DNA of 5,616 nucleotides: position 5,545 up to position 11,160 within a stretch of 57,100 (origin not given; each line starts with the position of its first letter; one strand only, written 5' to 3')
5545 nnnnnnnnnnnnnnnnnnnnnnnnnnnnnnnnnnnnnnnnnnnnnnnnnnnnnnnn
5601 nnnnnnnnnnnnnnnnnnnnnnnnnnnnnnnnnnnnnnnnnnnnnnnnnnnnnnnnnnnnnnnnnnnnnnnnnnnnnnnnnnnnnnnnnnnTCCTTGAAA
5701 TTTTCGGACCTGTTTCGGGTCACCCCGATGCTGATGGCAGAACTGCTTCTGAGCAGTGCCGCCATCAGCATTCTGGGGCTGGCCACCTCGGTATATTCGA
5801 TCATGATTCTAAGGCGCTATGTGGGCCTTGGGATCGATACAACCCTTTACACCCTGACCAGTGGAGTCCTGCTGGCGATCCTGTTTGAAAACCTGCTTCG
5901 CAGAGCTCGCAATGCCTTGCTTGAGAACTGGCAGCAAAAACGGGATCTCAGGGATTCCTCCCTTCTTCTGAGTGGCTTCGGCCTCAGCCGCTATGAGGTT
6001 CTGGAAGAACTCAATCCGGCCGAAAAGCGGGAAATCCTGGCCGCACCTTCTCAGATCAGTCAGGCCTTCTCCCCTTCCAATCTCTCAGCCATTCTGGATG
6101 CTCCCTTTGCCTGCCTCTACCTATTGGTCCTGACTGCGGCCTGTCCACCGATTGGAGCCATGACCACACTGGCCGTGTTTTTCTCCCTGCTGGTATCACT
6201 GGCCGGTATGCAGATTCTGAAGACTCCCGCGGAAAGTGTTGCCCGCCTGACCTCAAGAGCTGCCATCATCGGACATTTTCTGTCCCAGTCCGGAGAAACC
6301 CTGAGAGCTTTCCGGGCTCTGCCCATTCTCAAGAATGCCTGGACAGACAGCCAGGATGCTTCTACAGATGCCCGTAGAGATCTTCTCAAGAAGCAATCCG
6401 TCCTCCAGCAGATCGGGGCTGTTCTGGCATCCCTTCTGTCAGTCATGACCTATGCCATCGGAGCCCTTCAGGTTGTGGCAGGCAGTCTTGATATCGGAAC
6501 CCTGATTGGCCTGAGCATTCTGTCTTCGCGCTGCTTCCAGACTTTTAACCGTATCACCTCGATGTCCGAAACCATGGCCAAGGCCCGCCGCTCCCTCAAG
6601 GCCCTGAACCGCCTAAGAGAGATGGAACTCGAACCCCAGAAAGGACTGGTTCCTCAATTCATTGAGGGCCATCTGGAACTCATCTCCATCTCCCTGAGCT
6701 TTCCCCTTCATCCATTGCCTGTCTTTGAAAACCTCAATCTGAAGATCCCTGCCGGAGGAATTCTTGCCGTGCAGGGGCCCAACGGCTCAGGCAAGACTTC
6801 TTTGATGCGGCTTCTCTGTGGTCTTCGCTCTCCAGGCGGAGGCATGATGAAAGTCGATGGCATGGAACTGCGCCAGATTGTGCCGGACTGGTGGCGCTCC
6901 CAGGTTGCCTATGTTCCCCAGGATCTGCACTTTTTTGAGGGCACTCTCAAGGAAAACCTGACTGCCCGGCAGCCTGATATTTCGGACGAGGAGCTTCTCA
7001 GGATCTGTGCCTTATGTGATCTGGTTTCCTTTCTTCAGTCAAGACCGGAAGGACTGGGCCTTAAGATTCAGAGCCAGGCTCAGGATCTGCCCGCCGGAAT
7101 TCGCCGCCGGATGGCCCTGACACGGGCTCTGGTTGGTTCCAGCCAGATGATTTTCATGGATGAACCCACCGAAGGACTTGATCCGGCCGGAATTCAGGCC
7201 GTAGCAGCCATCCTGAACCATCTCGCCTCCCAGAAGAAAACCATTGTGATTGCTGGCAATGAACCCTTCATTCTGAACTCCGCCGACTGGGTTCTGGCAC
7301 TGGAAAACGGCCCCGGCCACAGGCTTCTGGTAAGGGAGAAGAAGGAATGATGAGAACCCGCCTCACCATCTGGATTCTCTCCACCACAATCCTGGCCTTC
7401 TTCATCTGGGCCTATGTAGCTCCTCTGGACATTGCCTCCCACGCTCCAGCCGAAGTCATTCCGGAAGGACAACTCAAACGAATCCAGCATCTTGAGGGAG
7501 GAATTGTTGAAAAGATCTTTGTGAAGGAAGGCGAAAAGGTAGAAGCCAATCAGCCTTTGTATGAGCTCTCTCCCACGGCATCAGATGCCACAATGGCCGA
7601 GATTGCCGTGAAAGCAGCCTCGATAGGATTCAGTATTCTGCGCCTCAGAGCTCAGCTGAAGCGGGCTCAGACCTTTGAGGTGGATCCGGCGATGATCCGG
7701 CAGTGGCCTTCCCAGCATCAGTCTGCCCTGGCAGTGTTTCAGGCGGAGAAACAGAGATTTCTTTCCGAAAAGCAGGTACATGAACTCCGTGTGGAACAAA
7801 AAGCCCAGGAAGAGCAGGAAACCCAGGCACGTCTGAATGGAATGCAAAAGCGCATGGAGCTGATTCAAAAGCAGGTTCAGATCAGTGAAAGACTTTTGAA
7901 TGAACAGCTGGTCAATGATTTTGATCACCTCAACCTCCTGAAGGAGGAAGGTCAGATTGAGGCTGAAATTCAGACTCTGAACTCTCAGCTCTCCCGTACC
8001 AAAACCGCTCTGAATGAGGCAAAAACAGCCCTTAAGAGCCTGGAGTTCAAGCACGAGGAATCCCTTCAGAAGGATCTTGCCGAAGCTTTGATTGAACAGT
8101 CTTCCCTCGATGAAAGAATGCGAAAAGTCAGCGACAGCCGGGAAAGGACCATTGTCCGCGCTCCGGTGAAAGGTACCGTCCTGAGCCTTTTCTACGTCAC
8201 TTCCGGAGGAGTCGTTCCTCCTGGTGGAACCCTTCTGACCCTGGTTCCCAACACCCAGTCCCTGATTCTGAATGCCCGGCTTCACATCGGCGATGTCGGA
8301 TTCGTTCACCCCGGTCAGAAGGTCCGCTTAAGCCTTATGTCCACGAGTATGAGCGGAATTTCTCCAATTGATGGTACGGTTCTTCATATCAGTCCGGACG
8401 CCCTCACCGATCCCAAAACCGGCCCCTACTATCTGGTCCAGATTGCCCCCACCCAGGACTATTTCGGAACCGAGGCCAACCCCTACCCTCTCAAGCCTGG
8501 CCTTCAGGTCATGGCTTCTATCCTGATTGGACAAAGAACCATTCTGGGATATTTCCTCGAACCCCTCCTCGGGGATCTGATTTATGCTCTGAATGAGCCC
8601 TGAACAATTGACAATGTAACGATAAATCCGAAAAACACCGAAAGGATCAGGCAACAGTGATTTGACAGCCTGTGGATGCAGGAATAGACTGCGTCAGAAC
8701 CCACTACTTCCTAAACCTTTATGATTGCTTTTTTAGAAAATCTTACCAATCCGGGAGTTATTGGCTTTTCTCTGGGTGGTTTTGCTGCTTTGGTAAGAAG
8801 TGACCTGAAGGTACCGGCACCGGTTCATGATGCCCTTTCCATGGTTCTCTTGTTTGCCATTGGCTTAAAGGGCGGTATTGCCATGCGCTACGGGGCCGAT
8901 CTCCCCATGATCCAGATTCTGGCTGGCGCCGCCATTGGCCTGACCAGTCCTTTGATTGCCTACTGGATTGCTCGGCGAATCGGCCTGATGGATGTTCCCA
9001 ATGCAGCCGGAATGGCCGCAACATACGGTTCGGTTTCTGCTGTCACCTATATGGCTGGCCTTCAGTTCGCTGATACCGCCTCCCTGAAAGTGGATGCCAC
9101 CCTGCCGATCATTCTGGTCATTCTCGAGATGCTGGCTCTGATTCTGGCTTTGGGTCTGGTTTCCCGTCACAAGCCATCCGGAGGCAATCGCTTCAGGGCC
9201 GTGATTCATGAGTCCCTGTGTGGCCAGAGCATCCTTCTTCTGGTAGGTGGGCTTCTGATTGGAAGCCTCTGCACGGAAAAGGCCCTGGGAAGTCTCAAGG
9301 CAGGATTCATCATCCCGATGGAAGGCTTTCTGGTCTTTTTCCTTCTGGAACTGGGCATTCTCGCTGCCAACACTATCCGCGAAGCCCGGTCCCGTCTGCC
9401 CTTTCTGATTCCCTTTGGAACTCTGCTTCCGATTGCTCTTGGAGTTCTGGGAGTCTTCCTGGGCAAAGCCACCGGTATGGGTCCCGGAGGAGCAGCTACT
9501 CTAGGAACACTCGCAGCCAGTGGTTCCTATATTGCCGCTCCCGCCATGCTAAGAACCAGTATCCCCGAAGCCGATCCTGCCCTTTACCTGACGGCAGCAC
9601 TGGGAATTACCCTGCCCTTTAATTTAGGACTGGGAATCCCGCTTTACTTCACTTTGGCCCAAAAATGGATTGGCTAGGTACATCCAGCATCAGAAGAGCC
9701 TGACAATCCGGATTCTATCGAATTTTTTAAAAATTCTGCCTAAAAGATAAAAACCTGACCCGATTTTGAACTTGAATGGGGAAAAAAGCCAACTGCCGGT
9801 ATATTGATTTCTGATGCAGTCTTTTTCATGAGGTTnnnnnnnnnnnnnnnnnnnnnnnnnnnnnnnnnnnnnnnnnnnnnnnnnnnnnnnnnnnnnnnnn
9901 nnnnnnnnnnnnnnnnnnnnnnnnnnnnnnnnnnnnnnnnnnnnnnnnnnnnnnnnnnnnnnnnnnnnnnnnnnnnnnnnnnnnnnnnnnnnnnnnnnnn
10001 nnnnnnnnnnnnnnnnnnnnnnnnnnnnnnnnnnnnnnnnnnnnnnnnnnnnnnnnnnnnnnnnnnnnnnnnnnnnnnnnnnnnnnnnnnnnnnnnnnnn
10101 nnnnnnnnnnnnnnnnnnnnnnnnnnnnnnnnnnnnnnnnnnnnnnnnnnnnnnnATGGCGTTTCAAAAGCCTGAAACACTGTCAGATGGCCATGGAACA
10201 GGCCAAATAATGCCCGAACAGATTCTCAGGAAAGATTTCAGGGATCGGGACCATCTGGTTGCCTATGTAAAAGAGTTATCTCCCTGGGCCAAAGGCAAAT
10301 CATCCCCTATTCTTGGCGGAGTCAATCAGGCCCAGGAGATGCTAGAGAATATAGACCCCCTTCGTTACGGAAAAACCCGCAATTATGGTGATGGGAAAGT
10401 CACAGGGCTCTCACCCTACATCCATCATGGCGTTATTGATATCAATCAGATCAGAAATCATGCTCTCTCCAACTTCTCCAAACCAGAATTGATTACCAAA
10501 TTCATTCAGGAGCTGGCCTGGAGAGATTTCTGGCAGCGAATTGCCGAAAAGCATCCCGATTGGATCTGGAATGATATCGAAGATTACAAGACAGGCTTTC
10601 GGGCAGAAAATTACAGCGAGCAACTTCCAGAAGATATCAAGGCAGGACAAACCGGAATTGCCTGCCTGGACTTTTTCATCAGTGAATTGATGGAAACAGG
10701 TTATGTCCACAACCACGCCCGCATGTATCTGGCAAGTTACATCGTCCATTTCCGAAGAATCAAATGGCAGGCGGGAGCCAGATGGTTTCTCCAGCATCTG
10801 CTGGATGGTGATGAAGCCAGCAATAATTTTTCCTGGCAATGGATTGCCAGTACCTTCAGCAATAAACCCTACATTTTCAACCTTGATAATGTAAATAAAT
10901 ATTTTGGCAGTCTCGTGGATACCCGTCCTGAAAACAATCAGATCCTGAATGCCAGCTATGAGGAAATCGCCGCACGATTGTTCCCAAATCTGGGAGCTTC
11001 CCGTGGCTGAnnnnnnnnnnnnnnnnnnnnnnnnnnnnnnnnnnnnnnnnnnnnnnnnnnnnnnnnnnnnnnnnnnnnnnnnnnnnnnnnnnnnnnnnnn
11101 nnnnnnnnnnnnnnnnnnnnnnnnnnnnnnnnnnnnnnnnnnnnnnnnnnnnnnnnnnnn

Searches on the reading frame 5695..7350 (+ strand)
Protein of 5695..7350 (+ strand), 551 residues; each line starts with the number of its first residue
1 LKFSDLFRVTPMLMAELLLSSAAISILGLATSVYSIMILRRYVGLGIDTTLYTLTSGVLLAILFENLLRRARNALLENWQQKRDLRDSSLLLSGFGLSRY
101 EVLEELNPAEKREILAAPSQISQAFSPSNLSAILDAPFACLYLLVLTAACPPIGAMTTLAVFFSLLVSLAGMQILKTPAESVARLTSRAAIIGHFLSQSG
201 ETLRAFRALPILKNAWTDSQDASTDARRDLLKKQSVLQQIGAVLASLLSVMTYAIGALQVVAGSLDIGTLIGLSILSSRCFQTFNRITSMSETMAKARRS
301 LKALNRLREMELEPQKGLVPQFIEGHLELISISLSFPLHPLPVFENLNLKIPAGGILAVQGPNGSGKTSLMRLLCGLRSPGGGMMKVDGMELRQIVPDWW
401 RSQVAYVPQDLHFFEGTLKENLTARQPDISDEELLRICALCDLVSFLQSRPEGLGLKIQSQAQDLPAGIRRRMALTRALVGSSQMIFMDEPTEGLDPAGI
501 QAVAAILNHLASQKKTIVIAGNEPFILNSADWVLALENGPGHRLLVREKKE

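Call 58: search_protein_families(library=pfam, proteins=[window:5695-7350:+], max_evalue=0.00001)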
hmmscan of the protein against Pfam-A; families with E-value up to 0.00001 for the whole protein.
window:5695-7350:+ (551 aa): 1 family
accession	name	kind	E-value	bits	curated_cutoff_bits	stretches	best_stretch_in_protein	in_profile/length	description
PF00005.33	ABC_tran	-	3.4e-23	83.2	25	1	345-492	2-136/137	ABC transporter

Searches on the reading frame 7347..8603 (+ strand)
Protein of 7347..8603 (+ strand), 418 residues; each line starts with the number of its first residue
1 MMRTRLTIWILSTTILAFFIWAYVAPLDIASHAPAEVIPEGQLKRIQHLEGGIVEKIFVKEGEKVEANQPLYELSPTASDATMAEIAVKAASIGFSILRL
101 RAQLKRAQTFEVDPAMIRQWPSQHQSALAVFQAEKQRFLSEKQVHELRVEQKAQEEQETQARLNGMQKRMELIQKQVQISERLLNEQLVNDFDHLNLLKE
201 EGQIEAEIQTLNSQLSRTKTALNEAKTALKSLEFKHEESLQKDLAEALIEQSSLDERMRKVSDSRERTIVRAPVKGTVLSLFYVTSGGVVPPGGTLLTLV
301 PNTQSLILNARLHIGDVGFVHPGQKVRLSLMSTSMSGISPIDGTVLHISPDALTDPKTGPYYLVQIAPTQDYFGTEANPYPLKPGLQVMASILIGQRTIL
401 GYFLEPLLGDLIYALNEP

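Call 58: search_protein_families(library=pfam, proteins=[window:7347-8603:+], max_evalue=0.00001)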
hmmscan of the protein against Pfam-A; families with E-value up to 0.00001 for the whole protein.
window:7347-8603:+ (418 aa): 2 families
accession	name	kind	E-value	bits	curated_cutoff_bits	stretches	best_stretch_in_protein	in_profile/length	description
PF13437.12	HlyD_3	-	2.8e-16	60.6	22.2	1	270-385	2-106/106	HlyD family secretion protein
PF16576.10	HlyD_D23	-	6.4e-10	39.1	30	0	215-351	56-187/214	Barrel-sandwich domain of CusB or HlyD membrane-fusion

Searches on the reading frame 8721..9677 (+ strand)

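Call 58: search_protein_families(library=pfam, proteins=[window:8721-9677:+], max_evalue=0.00001)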
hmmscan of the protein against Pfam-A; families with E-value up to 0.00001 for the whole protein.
window:8721-9677:+ (318 aa): 1 family
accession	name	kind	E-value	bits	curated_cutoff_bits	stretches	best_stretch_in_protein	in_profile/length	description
PF05982.17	Sbt_1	-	3.5e-87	293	27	1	11-314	1-308/308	Na+-dependent bicarbonate transporter superfamily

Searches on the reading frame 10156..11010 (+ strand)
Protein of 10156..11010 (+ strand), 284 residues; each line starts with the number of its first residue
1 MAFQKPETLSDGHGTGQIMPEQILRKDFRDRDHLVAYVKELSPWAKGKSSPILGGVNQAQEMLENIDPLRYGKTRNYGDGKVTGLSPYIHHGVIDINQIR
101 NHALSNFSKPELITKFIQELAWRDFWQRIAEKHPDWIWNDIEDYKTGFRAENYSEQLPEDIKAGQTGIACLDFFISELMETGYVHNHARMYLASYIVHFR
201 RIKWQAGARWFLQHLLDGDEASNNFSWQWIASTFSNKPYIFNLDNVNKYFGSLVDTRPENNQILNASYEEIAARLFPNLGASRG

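Call 58: search_protein_families(library=pfam, proteins=[window:10156-11010:+], max_evalue=0.00001)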
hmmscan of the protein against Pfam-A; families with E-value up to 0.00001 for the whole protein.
window:10156-11010:+ (284 aa): 1 family
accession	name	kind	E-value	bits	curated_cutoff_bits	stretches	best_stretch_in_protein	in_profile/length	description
PF03441.19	FAD_binding_7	-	2.9e-28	99.1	27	1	116-243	1-129/203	FAD binding domain of DNA photolyase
